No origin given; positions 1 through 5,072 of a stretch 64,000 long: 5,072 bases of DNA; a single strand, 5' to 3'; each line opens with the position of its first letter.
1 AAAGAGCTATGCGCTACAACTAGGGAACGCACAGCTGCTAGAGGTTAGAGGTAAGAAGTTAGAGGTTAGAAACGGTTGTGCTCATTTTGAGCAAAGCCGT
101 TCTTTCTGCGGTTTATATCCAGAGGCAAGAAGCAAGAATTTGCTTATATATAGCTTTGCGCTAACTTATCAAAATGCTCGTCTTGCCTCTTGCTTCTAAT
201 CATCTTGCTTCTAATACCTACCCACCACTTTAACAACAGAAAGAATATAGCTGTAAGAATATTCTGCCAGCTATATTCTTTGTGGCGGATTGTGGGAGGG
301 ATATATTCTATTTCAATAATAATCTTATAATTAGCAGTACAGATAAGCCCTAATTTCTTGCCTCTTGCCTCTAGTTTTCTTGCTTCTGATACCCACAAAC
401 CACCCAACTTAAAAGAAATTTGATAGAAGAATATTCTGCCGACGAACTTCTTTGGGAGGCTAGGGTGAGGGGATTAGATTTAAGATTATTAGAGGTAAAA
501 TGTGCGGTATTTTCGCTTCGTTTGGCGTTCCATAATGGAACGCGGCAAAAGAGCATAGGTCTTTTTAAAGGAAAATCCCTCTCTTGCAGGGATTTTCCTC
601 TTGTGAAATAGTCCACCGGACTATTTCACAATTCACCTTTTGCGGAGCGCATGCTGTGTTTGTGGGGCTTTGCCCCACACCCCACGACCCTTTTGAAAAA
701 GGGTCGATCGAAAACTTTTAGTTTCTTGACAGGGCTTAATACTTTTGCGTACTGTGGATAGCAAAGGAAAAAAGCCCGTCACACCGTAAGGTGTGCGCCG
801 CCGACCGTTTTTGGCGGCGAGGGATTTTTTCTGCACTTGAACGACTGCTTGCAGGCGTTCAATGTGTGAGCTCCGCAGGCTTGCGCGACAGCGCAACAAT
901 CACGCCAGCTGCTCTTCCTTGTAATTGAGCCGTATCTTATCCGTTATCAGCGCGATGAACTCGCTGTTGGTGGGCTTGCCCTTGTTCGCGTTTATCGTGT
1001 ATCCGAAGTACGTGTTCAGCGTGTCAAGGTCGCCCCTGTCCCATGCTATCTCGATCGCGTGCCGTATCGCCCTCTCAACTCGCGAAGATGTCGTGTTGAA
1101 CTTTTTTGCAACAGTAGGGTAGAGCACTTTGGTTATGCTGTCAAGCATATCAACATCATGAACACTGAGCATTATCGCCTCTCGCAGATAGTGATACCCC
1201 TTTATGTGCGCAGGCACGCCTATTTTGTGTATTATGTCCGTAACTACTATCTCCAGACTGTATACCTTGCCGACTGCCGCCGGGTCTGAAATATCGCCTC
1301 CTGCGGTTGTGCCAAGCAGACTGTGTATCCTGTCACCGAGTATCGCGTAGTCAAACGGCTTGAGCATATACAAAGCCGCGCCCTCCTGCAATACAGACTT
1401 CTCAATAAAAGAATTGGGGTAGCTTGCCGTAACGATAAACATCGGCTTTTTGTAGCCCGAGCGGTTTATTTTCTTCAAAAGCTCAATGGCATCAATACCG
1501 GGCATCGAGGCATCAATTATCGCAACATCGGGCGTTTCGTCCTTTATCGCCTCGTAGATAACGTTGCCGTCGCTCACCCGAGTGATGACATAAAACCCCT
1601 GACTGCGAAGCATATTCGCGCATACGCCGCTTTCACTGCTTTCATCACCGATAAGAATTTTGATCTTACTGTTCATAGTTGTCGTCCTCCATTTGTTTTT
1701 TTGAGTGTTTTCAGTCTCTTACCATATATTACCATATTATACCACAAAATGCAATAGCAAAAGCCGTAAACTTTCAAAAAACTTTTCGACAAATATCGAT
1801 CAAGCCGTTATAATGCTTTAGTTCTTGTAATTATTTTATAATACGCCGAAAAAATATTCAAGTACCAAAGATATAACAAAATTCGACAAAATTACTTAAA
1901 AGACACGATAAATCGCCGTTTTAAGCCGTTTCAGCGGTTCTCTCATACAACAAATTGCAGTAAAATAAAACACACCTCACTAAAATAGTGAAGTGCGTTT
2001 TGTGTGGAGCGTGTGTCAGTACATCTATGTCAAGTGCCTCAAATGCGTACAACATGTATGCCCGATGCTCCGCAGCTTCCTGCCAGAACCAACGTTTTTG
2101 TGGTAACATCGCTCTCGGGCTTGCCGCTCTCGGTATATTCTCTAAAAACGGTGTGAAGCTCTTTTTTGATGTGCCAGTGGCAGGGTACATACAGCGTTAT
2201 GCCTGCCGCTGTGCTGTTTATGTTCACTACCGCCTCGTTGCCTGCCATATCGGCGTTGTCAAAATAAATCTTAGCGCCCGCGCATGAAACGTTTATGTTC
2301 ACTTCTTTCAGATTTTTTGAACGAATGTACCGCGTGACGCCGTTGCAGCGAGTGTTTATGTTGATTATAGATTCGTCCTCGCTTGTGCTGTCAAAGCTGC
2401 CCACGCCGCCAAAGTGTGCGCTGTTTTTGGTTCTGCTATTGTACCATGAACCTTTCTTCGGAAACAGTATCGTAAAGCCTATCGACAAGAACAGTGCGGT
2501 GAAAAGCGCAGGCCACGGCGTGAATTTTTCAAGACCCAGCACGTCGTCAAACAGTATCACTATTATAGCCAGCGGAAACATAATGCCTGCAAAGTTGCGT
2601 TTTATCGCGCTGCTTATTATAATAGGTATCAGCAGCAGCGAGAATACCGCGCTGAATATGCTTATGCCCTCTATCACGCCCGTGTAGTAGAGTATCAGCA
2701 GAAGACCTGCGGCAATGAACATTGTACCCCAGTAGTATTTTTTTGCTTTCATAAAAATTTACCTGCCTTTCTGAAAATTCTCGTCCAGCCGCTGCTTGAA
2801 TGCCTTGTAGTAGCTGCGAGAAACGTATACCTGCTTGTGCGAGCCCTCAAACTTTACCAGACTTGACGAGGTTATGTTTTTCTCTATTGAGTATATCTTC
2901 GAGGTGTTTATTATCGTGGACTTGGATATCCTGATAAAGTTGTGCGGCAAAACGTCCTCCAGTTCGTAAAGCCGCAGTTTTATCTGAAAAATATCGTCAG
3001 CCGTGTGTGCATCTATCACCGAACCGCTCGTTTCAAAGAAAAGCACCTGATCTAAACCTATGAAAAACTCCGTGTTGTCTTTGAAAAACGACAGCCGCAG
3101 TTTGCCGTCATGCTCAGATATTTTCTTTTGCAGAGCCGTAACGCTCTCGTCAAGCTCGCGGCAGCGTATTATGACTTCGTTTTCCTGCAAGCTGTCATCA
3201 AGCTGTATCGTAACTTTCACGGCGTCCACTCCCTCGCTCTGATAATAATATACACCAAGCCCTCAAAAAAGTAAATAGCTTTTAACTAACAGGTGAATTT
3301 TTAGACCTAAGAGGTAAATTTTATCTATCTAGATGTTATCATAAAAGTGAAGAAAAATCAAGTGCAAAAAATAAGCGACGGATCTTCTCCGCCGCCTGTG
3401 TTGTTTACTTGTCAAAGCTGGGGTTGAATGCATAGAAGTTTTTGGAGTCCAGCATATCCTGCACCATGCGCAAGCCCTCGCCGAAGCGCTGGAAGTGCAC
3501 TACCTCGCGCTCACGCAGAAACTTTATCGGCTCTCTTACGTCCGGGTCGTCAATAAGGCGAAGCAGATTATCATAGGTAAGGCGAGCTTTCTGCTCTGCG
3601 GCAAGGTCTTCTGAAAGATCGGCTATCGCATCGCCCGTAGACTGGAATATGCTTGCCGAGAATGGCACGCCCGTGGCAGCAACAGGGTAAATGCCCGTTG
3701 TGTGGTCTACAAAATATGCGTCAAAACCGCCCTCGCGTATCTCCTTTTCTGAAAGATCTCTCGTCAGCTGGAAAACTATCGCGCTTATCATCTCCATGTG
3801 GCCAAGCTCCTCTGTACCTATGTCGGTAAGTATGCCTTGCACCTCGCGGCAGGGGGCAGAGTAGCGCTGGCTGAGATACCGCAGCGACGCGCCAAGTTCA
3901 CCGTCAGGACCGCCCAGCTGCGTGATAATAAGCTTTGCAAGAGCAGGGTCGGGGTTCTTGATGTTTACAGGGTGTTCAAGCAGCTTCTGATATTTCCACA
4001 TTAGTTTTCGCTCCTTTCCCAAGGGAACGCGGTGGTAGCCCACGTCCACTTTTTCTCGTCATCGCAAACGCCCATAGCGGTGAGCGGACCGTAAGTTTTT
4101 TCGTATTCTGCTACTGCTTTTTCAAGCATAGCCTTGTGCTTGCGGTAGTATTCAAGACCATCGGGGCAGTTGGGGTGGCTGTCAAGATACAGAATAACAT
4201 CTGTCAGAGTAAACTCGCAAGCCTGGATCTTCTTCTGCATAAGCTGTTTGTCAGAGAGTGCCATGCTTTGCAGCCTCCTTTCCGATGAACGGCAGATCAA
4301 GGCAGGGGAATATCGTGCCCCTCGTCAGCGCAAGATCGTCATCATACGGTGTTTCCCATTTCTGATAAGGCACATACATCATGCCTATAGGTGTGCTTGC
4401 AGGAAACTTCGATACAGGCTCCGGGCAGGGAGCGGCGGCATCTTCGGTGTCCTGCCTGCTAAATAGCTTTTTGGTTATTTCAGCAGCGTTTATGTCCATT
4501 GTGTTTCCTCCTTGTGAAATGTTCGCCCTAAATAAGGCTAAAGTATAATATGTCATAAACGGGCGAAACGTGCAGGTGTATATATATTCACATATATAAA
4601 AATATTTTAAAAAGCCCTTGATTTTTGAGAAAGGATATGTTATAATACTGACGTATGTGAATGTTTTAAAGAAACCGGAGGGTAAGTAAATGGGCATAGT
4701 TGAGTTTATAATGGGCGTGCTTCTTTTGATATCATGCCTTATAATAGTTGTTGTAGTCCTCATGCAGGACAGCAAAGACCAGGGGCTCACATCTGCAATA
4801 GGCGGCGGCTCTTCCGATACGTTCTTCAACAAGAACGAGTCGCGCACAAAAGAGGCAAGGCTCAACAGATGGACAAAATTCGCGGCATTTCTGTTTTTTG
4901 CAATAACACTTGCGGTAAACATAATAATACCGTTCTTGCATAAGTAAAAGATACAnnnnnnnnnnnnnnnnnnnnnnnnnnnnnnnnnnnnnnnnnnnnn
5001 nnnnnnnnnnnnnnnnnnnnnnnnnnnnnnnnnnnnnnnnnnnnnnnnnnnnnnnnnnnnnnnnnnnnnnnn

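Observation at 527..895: BIME-like mosaic of palindromic units present at two loci, with one module in inverted orientation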

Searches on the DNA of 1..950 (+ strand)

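Call 14: search_rna_families(source=window, start=1, end=950, threshold=evalue, max_evalue=10)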
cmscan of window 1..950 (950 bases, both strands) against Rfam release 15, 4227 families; matches with E-value up to 10: 15.
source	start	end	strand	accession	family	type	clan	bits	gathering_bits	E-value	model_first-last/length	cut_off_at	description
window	631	725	-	RF02794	Pab19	Gene; snRNA; snoRNA; HACA-box;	-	25.1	55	0.084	1-102/102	no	Pab19 RNA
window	562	640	+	RF02100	tfoR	Gene; sRNA;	-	24.9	70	0.001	1-101/101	no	Translational regulator of tfoXVC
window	210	285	-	RF04348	Plastid-psbM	Cis-reg;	-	22.9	52.7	1.5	1-79/79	no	Plastid-psbM 3UTR RNA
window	561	604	-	RF00854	mir-5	Gene; miRNA;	-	21.4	75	0.22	1-70/70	no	mir-5 microRNA precursor family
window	562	599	+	RF00480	HIV_FE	Cis-reg; frameshift_element;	-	20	45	4.5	1-52/52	no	HIV Ribosomal frameshift signal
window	288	464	+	RF02045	CDKN2B-AS_3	Gene; lncRNA;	-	19.1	50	9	1-144/144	no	CDKN2B antisense RNA 1 convserved region 3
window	465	526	+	RF04319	BTncRNA_FopS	Gene; sRNA;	-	18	56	5.7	1-71/71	no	Bacteroidetes FopS (family of paralogous sRNAs)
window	108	212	+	RF00834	mir-268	Gene; miRNA;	-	17.3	47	5.8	1-89/89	no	mir-268 microRNA precursor family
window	733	765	+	RF01361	CRISPR-DR48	Gene; CRISPR;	-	17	50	6.9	1-37/37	no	CRISPR RNA direct repeat element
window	119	198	-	RF03579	mir-2058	Gene; miRNA;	-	16.9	90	4.6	1-72/72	no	mir-2058 microRNA precursor family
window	124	198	+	RF04343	Plastid-psbA-2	Cis-reg;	CL00153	16.4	55.8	5.7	1-60/60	no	Plastid-psbA-2 3UTR RNA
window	112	200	+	RF00661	mir-31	Gene; miRNA;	CL00133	16.1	51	1.9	1-83/83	no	mir-31 microRNA precursor family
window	120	198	-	RF00896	mir-787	Gene; miRNA;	-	15.5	57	7.6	1-72/72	no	mir-787 microRNA precursor family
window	676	745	-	RF02722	sca_ncR27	Gene; snRNA; snoRNA; scaRNA;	-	15.3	91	6.9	1-83/83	no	Small Cajal body specific RNA ncR27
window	246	332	+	RF02694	RalA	Gene; sRNA;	-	13.9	170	2.8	1-179/179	no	RalR antitoxin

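Call 69: search_dna_similar(query=window:520-900:+, collection=plasmids, mode=distant, max_rows=10)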
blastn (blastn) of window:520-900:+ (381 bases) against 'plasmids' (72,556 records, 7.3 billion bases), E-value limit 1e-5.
No match.

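Call 70: search_dna_similar(query=window:520-900:+, collection=phages, mode=distant, max_rows=10)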
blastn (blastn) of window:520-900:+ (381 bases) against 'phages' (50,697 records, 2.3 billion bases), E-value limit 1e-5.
No match.

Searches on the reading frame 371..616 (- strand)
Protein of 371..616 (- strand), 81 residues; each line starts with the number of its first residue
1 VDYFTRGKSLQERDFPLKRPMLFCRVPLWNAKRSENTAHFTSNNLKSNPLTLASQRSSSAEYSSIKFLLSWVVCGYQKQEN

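Call 66: search_protein_families(library=pfam, proteins=[window:371-616:-], max_evalue=0.001)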
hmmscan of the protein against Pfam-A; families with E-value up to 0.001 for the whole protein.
window:371-616:- (81 aa): 0 families

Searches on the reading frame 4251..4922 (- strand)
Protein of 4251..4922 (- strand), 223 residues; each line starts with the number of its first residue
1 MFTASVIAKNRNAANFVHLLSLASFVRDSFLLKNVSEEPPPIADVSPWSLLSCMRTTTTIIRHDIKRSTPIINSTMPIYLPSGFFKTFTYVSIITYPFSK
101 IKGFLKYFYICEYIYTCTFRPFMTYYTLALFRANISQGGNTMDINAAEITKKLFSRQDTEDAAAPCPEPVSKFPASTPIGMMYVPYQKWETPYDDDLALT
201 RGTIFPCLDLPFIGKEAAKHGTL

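Call 53: search_protein_families(library=pfam, proteins=[window:4251-4922:-], max_evalue=0.00001)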
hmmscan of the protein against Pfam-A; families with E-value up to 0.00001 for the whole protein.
window:4251-4922:- (223 aa): 1 family
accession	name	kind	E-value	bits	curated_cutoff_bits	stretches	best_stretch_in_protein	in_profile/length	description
PF11007.13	CotJA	-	1.3e-15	57.4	25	1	178-212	1-35/35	Spore coat associated protein JA (CotJA)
